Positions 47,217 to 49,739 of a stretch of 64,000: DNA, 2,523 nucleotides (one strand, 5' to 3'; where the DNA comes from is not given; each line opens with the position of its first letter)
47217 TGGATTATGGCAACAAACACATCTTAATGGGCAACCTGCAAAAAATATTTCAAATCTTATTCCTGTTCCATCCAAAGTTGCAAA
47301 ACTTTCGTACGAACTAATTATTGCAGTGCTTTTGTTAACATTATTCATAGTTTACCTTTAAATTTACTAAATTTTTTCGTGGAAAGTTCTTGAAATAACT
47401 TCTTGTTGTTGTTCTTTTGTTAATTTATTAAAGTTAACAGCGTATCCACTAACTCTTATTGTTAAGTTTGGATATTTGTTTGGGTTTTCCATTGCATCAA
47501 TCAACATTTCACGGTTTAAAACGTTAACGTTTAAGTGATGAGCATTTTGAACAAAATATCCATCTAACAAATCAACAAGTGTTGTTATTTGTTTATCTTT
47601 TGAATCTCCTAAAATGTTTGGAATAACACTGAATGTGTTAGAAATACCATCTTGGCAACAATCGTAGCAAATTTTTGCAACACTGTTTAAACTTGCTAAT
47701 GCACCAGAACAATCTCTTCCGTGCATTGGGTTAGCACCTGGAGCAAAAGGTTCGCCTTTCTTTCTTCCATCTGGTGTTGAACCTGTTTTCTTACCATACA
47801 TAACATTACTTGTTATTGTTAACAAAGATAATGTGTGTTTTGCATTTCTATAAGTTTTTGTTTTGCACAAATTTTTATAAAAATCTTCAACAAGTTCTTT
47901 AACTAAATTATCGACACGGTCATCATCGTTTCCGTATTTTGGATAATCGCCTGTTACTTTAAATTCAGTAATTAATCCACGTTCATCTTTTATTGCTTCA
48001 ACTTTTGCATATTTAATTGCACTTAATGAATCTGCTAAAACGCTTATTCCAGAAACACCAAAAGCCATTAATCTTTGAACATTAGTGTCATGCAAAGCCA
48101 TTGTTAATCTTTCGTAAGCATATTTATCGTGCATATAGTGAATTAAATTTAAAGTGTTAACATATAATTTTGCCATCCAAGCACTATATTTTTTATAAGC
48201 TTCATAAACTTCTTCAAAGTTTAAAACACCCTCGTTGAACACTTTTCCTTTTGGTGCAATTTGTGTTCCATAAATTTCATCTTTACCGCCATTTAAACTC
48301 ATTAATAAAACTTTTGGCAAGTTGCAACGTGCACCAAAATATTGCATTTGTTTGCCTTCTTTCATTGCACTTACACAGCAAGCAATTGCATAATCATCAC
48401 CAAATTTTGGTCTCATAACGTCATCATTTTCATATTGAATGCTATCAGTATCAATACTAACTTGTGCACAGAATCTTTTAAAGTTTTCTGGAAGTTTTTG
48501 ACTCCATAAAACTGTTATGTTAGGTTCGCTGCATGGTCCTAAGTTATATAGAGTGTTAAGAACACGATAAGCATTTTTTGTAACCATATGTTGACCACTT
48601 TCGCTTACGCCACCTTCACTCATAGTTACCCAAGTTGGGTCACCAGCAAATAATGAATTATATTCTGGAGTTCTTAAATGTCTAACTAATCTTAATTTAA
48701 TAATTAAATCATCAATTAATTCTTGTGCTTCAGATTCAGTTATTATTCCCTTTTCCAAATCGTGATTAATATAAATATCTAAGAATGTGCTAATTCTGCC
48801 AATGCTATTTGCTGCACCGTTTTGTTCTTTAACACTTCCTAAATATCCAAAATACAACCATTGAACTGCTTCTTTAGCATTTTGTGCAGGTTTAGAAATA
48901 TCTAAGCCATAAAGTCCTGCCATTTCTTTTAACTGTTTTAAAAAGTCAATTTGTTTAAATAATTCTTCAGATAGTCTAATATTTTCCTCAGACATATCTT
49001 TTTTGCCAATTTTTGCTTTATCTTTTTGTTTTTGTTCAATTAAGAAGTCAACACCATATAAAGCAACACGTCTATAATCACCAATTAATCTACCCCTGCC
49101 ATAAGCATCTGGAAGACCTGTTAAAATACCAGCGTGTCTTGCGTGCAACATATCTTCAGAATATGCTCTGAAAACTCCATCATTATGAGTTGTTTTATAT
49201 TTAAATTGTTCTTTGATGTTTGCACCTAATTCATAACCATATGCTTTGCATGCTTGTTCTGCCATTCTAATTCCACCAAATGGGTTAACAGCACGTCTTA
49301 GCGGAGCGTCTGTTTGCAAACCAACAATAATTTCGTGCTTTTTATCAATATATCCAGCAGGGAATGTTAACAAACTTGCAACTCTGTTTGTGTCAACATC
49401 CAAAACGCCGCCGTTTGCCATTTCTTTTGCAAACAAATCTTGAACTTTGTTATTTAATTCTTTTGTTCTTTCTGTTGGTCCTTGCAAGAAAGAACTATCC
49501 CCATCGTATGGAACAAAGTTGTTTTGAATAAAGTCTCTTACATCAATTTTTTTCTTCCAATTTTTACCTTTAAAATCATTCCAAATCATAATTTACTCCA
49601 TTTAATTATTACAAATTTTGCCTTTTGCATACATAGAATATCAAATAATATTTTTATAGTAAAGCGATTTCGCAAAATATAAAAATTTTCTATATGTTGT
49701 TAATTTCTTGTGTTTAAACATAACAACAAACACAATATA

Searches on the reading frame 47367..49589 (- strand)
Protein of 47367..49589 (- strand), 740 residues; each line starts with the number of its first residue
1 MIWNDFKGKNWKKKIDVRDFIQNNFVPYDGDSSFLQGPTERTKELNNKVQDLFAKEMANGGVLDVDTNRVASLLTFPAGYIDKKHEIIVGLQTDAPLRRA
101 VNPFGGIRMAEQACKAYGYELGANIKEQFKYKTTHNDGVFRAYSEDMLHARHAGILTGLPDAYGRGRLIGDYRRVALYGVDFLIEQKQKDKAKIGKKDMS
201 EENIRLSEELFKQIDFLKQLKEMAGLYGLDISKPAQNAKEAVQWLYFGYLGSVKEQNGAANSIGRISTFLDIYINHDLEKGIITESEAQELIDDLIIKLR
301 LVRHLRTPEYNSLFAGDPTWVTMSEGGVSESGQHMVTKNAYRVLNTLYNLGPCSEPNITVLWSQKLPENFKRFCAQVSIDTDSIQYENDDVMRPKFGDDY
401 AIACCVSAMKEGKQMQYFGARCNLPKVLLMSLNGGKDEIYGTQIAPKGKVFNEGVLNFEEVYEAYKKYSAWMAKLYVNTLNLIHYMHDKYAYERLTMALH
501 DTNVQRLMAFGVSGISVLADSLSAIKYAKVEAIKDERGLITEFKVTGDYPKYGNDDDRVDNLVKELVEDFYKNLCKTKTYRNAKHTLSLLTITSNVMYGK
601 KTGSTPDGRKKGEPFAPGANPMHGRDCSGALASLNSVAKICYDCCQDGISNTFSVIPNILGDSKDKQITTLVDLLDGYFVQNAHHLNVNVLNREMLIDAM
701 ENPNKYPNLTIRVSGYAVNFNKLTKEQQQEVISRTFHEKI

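Call 17: search_protein_families(library=ncbifam, proteins=[window:47367-49589:-], max_evalue=1e-10)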
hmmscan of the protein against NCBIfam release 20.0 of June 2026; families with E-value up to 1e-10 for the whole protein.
window:47367-49589:- (740 aa): 12 families
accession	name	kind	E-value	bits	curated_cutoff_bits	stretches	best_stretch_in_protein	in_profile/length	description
TIGR01255.1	pyr_form_ly_1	equivalog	0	1161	994.2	1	3-740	2-744/744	formate C-acetyltransferase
TIGR01774.1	PFL2-3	subfamily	6.7e-73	246.2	678.2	1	231-737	246-784/786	formate C-acetyltransferase/glycerol dehydratase family glycyl radical enzyme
NF043068.1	glycl_HYPD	equivalog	1.6e-53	181.9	1100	1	233-737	246-782/784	trans-4-hydroxy-L-proline dehydratase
TIGR04394.1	choline_CutC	equivalog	8.9e-45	153.5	1050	1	232-739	250-788/789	choline trimethylamine-lyase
NF007437.0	PRK09983.1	equivalog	1.5e-44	152.3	1109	1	544-738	571-764/765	formate C-acetyltransferase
NF048011.1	SfplDhtHpsGDes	equivalog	2e-44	152.1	1000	1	218-738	262-820/821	(2S)-3-sulfopropanediol dehydratase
NF033715.1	glycyl_HPDL_Lrg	equivalog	9.6e-41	139.5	1150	2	548-738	712-900/901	4-hydroxyphenylacetate decarboxylase large subunit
NF033718.1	indole_decarb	equivalog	5.4e-40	137.4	1100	1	546-737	677-866/868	indoleacetate decarboxylase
NF048009.1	SfplDhtHpfGKleb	equivalog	2.7e-37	128.3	1000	1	232-735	274-820/824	(2S)-3-sulfopropanediol dehydratase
NF038360.1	rad_fix_GrcA3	exception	6.8e-37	125.4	158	1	664-740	2-78/78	autonomous glycyl radical cofactor GrcA3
NF008341.1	PRK11127.1-1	equivalog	1.1e-28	99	145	1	683-739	23-79/80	autonomous glycyl radical cofactor GrcA2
TIGR04365.1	spare_glycyl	equivalog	6.4e-26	91.1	170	1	660-739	48-125/126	autonomous glycyl radical cofactor GrcA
